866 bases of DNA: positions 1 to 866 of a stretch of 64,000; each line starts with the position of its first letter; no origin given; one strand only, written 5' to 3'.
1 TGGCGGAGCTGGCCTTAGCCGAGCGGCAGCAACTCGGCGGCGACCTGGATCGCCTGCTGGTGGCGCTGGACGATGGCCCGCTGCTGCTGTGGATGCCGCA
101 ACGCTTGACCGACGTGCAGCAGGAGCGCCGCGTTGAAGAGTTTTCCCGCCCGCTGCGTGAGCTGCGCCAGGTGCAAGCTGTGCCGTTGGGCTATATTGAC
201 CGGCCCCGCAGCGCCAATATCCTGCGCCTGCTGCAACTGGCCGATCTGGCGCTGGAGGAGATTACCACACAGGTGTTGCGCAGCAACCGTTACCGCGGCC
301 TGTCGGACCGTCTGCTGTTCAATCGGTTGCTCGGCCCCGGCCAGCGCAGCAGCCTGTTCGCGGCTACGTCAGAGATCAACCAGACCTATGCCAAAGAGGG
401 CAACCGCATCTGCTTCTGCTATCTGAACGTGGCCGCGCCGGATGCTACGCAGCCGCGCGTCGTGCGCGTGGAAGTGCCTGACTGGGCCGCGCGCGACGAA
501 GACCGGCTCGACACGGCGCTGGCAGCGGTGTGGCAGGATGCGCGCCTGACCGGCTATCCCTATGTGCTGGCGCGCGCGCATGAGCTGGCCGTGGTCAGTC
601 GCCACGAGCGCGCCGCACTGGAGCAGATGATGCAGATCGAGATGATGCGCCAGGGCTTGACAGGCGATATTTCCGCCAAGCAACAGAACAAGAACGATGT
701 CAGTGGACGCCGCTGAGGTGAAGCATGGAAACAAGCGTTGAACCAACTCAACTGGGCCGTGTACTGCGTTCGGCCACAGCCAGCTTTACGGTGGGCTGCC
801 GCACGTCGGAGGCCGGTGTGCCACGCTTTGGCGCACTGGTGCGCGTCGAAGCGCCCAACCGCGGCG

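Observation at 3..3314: Three-gene cassette: unknown protein + small barrel-like protein + HerA/FtsK-class ATPase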

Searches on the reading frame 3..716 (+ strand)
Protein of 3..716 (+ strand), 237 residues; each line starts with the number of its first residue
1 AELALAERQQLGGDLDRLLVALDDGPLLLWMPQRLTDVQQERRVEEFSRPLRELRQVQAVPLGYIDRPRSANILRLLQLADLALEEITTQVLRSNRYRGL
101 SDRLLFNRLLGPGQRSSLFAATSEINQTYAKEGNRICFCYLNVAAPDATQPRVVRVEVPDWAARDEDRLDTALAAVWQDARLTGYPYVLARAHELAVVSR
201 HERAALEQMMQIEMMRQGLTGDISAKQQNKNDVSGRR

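Call 5: search_protein_families(library=pfam, proteins=[window:3-716:+], max_evalue=1)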
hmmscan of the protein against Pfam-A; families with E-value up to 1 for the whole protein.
window:3-716:+ (237 aa): 3 families
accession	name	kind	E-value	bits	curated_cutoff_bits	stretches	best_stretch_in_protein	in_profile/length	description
PF09376.16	NurA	-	6.2e-19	68.9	21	1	21-198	95-254/254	NurA domain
PF06232.16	ATS3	-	0.095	13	27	1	105-157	47-99/125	Embryo-specific protein 3, (ATS3)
PF09040.16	H-K_ATPase_N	-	0.3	12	25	1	209-232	8-31/43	Gastric H+/K+-ATPase, N terminal domain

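Call 6: search_protein_families(library=ncbifam, proteins=[window:3-716:+], max_evalue=1)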
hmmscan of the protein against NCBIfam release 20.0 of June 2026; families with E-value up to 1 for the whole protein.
window:3-716:+ (237 aa): 1 family
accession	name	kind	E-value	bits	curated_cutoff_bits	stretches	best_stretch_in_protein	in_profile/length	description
NF041033.1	NurA_Sulf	equivalog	0.017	14.4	400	1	149-215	257-320/331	DNA double-strand break repair nuclease NurA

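Call 7: search_protein_families(library=padloc, proteins=[window:3-716:+], max_evalue=1)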
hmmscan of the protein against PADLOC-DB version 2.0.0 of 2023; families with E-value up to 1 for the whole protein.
window:3-716:+ (237 aa): 0 families

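Call 99: find_homologous_proteins(query=window:3-716:+, max_evalue=0.001)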
Query window:3-716:+ (237 aa): 341 proteins with E <= 0.001 among 4651 candidates; the best 120 are listed.
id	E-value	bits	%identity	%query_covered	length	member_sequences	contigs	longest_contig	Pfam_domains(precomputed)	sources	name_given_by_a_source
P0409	1.1e-147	507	100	100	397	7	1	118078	PF09376.17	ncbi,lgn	ncbi:MAG: DNA double-strand break repair nuclease NurA [Anaerolineae bacterium]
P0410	1.0e-113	396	78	95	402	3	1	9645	PF09376.17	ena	-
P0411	6.0e-106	371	75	97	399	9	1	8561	PF09376.17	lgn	-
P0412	4.7e-104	365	73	97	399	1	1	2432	PF09376.17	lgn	-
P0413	5.0e-102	358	71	100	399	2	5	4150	PF09376.17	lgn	-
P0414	1.2e-100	354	72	97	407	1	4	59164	PF09376.17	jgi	jgi:hypothetical protein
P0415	3.5e-99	349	70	100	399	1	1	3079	PF09376.17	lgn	-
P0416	1.6e-98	347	68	100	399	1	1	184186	PF09376.17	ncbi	ncbi:MAG: DNA double-strand break repair nuclease NurA [Caldilineales bacterium]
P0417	6.1e-97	342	69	100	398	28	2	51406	PF09376.17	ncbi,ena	-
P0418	6.6e-97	341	68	95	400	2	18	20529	PF09376.17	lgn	-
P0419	3.0e-96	339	70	97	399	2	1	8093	PF09376.17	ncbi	-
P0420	3.7e-96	339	66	100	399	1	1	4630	PF09376.17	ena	-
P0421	5.9e-96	338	69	100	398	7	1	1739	PF09376.17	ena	-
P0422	2.8e-94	333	69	97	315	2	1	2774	PF09376.17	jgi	jgi:hypothetical protein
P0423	1.1e-93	331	68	100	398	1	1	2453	PF09376.17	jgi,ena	-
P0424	3.8e-93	329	68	96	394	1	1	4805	PF09376.17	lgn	-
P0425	3.9e-92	326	66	100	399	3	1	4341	PF09376.17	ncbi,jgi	jgi:hypothetical protein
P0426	5.3e-90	319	66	99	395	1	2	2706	PF09376.17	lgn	-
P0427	1.8e-85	304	64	100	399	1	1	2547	PF09376.17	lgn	-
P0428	7.5e-83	295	63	100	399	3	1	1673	PF09376.17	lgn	-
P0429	1.0e-82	295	62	100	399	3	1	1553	PF09376.17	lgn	-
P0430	1.1e-81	292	62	100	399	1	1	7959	PF09376.17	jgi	jgi:hypothetical protein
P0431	4.8e-81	290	63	97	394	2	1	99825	PF09376.17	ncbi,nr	ncbi:MAG: DNA double-strand break repair nuclease NurA [Anaerolineae bacterium]|nr:DNA double-strand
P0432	3.5e-80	287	62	100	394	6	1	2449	PF09376.17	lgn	-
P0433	1.1e-79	285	61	100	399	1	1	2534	PF09376.17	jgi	jgi:hypothetical protein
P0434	2.1e-79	284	61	97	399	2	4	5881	PF09376.17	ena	-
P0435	3.2e-79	284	59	100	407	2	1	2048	PF09376.17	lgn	-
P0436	1.2e-78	282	59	100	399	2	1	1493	PF09376.17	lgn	-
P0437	3.5e-78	280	59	100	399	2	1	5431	PF09376.17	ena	-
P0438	4.3e-78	280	60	95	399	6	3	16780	PF09376.17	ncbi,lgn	-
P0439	4.6e-78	280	60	100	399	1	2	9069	PF09376.17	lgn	-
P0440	5.9e-78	279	61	100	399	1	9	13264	PF09376.17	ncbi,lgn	-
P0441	9.8e-78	279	59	100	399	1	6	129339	PF09376.17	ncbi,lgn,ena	-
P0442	1.6e-77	278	59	95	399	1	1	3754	PF09376.17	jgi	-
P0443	3.9e-77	277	59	100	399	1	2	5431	PF09376.17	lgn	-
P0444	8.4e-77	276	58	100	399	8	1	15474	PF09376.17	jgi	jgi:hypothetical protein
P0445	8.6e-77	276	58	100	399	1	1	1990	PF09376.17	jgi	jgi:hypothetical protein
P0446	1.2e-76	275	59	97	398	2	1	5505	PF09376.17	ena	-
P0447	1.8e-76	275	58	100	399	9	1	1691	PF09376.17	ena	-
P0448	3.3e-76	274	56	100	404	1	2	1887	PF09376.17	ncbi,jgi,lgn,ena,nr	ncbi:MAG TPA: DNA double-strand break repair nuclease NurA [Anaerolineae bacterium]|nr:DNA double-st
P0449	5.8e-76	273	57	100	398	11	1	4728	PF09376.17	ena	-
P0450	7.4e-76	273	58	100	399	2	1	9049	PF09376.17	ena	-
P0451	8.3e-76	272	58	100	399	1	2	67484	PF09376.17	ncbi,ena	-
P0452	1.4e-75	272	58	100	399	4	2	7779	PF09376.17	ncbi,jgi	jgi:hypothetical protein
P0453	1.7e-75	271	58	100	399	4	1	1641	PF09376.17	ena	-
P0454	3.8e-75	270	58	100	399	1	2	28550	PF09376.17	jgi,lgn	jgi:hypothetical protein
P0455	1.1e-74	269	58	100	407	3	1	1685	PF09376.17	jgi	-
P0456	1.9e-74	268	58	95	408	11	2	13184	PF09376.17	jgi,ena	-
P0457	7.2e-74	266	57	100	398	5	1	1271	PF09376.17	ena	-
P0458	7.2e-74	266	58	100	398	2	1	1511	PF09376.17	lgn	-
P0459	1.6e-73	265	59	97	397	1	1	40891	PF09376.17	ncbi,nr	ncbi:MAG: DNA double-strand break repair nuclease NurA [Chloroflexota bacterium]|nr:DNA double-stran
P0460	2.2e-73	265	56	100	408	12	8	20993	PF09376.17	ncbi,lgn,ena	-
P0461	2.2e-73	265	57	100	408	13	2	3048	PF09376.17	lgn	-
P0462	1.8e-72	262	60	92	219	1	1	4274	PF09376.17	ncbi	ncbi:MAG: DNA double-strand break repair nuclease NurA, partial [Anaerolineae bacterium]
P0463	1.9e-72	261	56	100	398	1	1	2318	PF09376.17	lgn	-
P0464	2.9e-72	261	62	85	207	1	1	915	PF09376.17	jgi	jgi:hypothetical protein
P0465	2.2e-70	255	56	100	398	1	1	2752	PF09376.17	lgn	-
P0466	1.5e-69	252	56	100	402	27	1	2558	PF09376.17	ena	-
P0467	7.1e-69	250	54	100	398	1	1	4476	PF09376.17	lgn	-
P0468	9.0e-68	246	54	100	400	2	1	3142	PF09376.17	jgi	jgi:hypothetical protein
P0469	2.9e-67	244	56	100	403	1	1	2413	PF09376.17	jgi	jgi:hypothetical protein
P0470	3.2e-66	241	52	100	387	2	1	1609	PF09376.17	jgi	jgi:hypothetical protein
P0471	3.3e-65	238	51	100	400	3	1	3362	PF09376.17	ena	-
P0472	7.0e-65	237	52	97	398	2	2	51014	PF09376.17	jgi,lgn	jgi:hypothetical protein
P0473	1.4e-63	232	51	99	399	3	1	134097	PF09376.17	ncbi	-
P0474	7.9e-63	230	52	97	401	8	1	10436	PF09376.17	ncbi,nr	ncbi:MAG: DNA double-strand break repair nuclease NurA [Chloroflexi bacterium]|nr:DNA double-strand 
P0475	9.5e-63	230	52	95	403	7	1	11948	PF09376.17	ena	-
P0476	5.5e-62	227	48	96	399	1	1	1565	PF09376.17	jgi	jgi:hypothetical protein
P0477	7.8e-62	227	50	99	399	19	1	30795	PF09376.17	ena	-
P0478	9.4e-62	226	50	97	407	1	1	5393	PF09376.17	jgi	-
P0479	1.7e-61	226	52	100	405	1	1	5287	PF09376.17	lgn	-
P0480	4.4e-61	224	50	96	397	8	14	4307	PF09376.17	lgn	-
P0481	1.2e-60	223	51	96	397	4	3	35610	PF09376.17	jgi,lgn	jgi:hypothetical protein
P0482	1.4e-60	223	49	99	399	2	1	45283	PF09376.17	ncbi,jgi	jgi:hypothetical protein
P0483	1.7e-60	222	50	97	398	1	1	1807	PF09376.17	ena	-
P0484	2.5e-60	222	50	96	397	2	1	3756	PF09376.17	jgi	jgi:hypothetical protein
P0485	3.8e-60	221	51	97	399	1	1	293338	PF09376.17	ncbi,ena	-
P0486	1.6e-59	219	51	97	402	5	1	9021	PF09376.17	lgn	-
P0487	1.9e-59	219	50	93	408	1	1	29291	PF09376.17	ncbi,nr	ncbi:MAG: DNA double-strand break repair nuclease NurA [Caldilineales bacterium]|nr:DNA double-stran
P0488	3.0e-59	218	51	100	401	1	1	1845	PF09376.17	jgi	jgi:hypothetical protein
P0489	5.4e-59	217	47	97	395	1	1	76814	PF09376.17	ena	-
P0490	5.7e-59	217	50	97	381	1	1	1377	PF09376.17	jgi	jgi:hypothetical protein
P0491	5.0e-58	214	48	99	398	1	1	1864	PF09376.17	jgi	jgi:hypothetical protein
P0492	1.1e-56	210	51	95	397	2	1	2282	PF09376.17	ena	-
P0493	6.9e-56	207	56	81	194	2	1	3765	PF09376.17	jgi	jgi:hypothetical protein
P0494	2.4e-55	206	49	97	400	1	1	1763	PF09376.17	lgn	-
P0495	3.7e-55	205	48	100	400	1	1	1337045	PF09376.17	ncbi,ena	-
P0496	1.5e-54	203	49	97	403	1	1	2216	PF09376.17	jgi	jgi:hypothetical protein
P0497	3.7e-54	202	49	97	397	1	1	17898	PF09376.17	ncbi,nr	ncbi:MAG: DNA double-strand break repair nuclease NurA [Caldilineae bacterium]|nr:MAG: DNA double-st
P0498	4.9e-54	201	45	94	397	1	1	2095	PF09376.17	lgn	-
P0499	5.1e-54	201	48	97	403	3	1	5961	PF09376.17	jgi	jgi:hypothetical protein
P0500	5.5e-54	201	49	97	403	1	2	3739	PF09376.17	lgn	-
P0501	1.2e-53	200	48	97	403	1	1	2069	PF09376.17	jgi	jgi:hypothetical protein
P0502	5.0e-53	198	46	100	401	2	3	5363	PF09376.17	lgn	-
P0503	1.1e-52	197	47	97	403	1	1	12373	PF09376.17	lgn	-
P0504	1.3e-52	197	66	62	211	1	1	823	PF09376.17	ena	-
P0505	1.4e-52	196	47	100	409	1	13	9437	PF09376.17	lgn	-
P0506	3.7e-52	195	47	92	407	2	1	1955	PF09376.17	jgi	-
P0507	1.2e-51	193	45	100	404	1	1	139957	PF09376.17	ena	-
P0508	1.3e-51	193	46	94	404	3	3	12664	PF09376.17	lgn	-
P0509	4.4e-51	192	44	100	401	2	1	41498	PF09376.17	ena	-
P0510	5.1e-51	191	46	97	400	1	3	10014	PF09376.17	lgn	-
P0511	7.4e-51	191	45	99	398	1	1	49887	PF09376.17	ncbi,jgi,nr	ncbi:MAG: DNA double-strand break repair nuclease NurA [Chloroflexi bacterium]|nr:DNA double-strand 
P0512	7.5e-51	191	46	97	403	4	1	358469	PF09376.17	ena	-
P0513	9.3e-51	191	43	97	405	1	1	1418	PF09376.17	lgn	-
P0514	1.1e-50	190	45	97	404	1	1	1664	PF09376.17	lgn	-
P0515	1.7e-50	190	45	95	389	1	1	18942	PF09376.17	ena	-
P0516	1.8e-50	190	46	100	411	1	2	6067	PF09376.17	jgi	jgi:hypothetical protein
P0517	3.4e-50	189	44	97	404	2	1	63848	PF09376.17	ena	-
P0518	3.5e-50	189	46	100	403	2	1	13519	PF09376.17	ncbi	-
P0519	3.5e-50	189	46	100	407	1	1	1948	PF09376.17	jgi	-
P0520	5.4e-50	188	45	97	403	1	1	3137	PF09376.17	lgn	-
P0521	5.5e-50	188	50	98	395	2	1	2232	PF09376.17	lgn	-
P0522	7.5e-50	188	45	97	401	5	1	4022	PF09376.17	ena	-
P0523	8.2e-50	187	44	100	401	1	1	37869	PF09376.17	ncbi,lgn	-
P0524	8.7e-50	187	45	97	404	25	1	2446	PF09376.17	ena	-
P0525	1.2e-49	187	44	95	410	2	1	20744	PF09376.17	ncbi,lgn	-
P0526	1.4e-49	187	45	95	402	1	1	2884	PF09376.17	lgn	-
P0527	2.5e-49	186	50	95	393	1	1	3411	PF09376.17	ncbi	ncbi:MAG: DNA double-strand break repair nuclease NurA [Anaerolineae bacterium]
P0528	5.5e-49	185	44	97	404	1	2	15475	PF09376.17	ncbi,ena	-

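Call 100: find_encoding_contigs(protein=P0409, flank=10000, max_places=2)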
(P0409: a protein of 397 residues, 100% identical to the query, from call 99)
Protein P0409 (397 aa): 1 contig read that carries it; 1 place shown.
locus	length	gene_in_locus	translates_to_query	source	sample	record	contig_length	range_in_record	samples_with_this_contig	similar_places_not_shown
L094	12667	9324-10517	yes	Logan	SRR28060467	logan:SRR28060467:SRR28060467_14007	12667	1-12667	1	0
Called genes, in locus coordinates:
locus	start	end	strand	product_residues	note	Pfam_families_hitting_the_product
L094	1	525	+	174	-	?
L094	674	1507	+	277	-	PF00581:Rhodanese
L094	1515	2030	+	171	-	PF21805:Imm5_like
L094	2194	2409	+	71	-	-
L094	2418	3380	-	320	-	PF03807:F420_oxidored (weak), PF02153:PDH_N, PF20463:PDH_C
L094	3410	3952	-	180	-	-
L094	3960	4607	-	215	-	PF02163:Peptidase_M50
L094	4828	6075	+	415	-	-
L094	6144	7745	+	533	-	PF07969:Amidohydro_3, PF01979:Amidohydro_1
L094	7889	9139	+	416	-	PF00149:Metallophos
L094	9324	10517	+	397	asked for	PF09376:NurA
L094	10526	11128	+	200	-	-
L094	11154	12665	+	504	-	?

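Call 102: search_protein_families(library=ncbifam, proteins=[L094:7889-9136:+, L094:4828-6072:+, P0409], max_evalue=0.01)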
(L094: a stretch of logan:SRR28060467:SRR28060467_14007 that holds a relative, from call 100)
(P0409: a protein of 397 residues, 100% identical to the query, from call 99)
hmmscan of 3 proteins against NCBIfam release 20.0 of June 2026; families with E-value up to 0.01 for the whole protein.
L094:7889-9136:+ (416 aa): 10 families
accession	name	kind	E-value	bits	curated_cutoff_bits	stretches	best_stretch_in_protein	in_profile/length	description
TIGR00619.1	sbcd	subfamily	1e-39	136.9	77.65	1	4-267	2-251/252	exonuclease subunit SbcD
NF008206.2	PRK10966.1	equivalog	4e-28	98.6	450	1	3-307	1-298/380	exonuclease subunit SbcD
NF041030.1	Mre11_Halo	equivalog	1.5e-21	77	550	2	4-98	3-90/361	DNA double-strand break repair protein Mre11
NF041029.1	Mre11_Pyroc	equivalog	6.1e-21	74.7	600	1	4-335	2-318/438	DNA double-strand break repair protein Mre11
NF041754.1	sbcd_Bac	equivalog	2.7e-18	66.3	750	1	3-262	1-247/390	exonuclease subunit SbcD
NF041753.2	sbcd_Staph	equivalog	1.2e-15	57.2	480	2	167-279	146-252/375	exonuclease subunit SbcD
NF041031.1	Mre11_Sulfo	equivalog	1.7e-14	53.9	500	1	5-123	2-113/374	DNA double-strand break repair protein Mre11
NF008460.0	PRK11340.1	equivalog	4.2e-06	26.4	188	1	35-101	66-129/271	phosphodiesterase YaeI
TIGR04123.1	P_estr_lig_assc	hypoth_equivalog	5.1e-06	26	150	1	4-114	22-128/207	ligase-associated DNA damage response endonuclease PdeM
TIGR00024.1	SbcD_rel_arch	hypoth_equivalog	0.0016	18.2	115.2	1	8-117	20-118/224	putative phosphoesterase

L094:4828-6072:+ (415 aa): 0 families

P0409 (397 aa): 0 families

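Call 110: predict_structure(alignment_id=A7)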
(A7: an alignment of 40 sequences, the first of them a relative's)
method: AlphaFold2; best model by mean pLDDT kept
length: 397 residues; sequences in the alignment: 40
mean_pLDDT: 92.3   pTM: 0.89
mean pLDDT of the five models: 92.3, 92.0, 91.3, 91.1, 90.8
residues with pLDDT >= 90: 314; 70-90: 69; 50-70: 11; < 50: 3
segments of 3 or more residues with pLDDT < 50: 395-397
pLDDT, mean of each block of 10 residues (from residue 1): 69 91 94 95 96 92 95 96 97 87 97 96 96 90 92 97 98 95 94 87 94 98 95 95 95 90 95 97 92 97 93 97 97 98 93 95 90 87 70 60
secondary structure, 60 per line:
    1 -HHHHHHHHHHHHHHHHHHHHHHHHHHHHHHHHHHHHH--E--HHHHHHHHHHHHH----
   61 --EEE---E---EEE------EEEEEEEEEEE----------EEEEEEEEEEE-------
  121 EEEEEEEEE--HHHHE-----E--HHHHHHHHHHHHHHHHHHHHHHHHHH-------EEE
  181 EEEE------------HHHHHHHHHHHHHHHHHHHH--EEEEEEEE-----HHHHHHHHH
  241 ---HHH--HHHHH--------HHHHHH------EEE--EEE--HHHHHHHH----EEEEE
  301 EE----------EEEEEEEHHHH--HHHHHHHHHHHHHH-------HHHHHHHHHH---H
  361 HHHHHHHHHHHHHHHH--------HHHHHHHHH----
elements in order: H2-38 H44-56 E63-65 E73-75 E82-92 E103-113 E121-129 H132-135 H145-170 E178-184 H197-216 E219-226 H232-240 H249-253 H262-267 E274-276 E279-281 H284-291 E296-302 E313-319 H320-323 H326-339 H347-356 H360-376 H385-393
